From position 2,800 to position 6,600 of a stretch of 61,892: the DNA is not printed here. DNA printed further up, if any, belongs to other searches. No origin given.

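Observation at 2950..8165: BNR propeller fused to an exported FAD oxidoreductase, plus a stand-alone paralog: a candidate uncharacterised redox step on sialoglycans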

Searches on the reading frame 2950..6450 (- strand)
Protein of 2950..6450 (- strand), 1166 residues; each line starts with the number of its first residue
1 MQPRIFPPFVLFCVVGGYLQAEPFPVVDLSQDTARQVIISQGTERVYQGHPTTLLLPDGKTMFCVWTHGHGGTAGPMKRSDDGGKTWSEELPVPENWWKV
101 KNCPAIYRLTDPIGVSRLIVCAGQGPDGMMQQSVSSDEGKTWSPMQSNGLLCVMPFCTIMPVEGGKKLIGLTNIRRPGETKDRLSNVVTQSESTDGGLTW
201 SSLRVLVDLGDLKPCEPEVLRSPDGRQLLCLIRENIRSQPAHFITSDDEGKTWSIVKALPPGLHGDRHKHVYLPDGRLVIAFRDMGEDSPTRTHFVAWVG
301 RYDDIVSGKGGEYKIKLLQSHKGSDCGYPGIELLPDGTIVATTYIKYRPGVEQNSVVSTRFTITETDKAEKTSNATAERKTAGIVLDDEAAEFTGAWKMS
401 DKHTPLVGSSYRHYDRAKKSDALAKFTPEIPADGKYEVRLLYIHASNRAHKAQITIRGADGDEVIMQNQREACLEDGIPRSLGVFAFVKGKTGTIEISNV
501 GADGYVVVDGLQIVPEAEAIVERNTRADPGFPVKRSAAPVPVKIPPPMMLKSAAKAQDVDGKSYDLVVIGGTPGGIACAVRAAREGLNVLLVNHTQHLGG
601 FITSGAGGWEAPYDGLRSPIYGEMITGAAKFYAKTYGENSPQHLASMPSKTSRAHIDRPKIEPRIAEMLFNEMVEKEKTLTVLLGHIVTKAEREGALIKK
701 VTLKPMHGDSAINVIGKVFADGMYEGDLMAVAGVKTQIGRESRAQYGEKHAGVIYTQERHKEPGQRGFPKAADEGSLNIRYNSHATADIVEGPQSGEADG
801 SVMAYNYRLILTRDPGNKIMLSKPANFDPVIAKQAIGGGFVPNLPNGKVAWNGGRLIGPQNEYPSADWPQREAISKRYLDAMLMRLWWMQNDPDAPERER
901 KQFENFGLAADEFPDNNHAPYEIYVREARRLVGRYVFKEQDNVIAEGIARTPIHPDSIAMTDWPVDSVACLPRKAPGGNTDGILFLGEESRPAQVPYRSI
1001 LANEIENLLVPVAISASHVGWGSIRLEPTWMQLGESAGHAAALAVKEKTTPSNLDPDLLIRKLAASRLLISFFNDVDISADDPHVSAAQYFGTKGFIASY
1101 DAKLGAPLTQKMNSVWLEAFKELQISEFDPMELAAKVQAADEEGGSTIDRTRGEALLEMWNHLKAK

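Call 7: search_protein_families(library=pfam, proteins=[window:2950-6450:-], max_evalue=0.01)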
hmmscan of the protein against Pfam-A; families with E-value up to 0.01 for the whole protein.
window:2950-6450:- (1166 aa): 9 families
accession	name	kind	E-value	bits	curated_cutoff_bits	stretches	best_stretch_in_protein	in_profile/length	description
PF12831.13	FAD_oxidored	-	6.6e-78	263.3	27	1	565-1062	1-415/416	FAD dependent oxidoreductase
PF25275.1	Golvesin_C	-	1.9e-17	64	31.6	1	388-514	8-131/132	Golvesin C-terminal domain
PF13088.12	BNR_2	-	1.1e-14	54.9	31.4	2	188-286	82-182/277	BNR repeat-like domain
PF00890.30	FAD_binding_2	-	1.6e-06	28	20.4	1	565-615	1-51/414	FAD binding domain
PF02012.26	BNR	-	1.8e-06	27.5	27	0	79-88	2-11/12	BNR/Asp-box repeat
PF07992.20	Pyr_redox_2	-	5.9e-05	23.1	26.1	1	564-617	1-57/291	Pyridine nucleotide-disulphide oxidoreductase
PF03486.20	HI0933_like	-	8.2e-05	22.6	50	1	565-612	2-50/244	HI0933-like protein Rossmann domain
PF13450.12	NAD_binding_8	-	0.00035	21.2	21.9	1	568-604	1-37/68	NAD(P)-binding Rossmann-like domain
PF01134.28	GIDA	-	0.0078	15.7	22.1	0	565-599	1-36/391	Glucose inhibited division protein A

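Call 9: search_solved_structures(query=window:2950-6450:-, max_evalue=0.01, show_alignments=2)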
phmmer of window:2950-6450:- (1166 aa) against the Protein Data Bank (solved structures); distinct sequences matched with E-value up to 0.01: 17.
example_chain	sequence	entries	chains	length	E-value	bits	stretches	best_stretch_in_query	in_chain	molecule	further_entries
6f2p_A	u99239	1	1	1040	1.5e-10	42.9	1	388-514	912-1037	Paenibacillus xanthan lyase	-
1eur_A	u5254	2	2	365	4.2e-06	28.2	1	190-287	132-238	SIALIDASE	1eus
2ber_A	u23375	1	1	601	2.1e-05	25.9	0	190-286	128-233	BACTERIAL SIALIDASE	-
1w8n_A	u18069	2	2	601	2.6e-05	25.6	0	190-287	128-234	BACTERIAL SIALIDASE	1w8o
1eut_A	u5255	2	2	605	3.5e-05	25.2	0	190-287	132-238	SIALIDASE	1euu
1wcq_A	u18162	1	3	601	4.1e-05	24.9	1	190-287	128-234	SIALIDASE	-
2bzd_A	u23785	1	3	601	4.2e-05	24.9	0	190-287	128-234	BACTERIAL SIALIDASE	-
5u25_A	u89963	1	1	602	8.9e-05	23.8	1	484-602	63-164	Dihydrolipoamide dehydrogenase (E3 component of pyruvate and 2-oxoglutarate dehydrogenase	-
2i0z_A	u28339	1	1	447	0.00024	22.4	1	562-608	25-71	NAD(FAD)-utilizing dehydrogenases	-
8gn6_C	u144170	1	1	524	0.0005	21.3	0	222-296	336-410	Sialidase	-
8gn6_A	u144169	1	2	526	0.00051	21.3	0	222-296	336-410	Sialidase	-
8feb_A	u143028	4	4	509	0.00051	21.3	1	136-296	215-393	Sialidase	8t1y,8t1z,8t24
8t26_A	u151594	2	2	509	0.00055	21.2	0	223-296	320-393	Sialidase, putative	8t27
1bhy_A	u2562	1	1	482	0.0021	19.3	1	563-602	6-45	P64K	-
1ojt_A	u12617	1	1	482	0.0021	19.3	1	563-602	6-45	SURFACE PROTEIN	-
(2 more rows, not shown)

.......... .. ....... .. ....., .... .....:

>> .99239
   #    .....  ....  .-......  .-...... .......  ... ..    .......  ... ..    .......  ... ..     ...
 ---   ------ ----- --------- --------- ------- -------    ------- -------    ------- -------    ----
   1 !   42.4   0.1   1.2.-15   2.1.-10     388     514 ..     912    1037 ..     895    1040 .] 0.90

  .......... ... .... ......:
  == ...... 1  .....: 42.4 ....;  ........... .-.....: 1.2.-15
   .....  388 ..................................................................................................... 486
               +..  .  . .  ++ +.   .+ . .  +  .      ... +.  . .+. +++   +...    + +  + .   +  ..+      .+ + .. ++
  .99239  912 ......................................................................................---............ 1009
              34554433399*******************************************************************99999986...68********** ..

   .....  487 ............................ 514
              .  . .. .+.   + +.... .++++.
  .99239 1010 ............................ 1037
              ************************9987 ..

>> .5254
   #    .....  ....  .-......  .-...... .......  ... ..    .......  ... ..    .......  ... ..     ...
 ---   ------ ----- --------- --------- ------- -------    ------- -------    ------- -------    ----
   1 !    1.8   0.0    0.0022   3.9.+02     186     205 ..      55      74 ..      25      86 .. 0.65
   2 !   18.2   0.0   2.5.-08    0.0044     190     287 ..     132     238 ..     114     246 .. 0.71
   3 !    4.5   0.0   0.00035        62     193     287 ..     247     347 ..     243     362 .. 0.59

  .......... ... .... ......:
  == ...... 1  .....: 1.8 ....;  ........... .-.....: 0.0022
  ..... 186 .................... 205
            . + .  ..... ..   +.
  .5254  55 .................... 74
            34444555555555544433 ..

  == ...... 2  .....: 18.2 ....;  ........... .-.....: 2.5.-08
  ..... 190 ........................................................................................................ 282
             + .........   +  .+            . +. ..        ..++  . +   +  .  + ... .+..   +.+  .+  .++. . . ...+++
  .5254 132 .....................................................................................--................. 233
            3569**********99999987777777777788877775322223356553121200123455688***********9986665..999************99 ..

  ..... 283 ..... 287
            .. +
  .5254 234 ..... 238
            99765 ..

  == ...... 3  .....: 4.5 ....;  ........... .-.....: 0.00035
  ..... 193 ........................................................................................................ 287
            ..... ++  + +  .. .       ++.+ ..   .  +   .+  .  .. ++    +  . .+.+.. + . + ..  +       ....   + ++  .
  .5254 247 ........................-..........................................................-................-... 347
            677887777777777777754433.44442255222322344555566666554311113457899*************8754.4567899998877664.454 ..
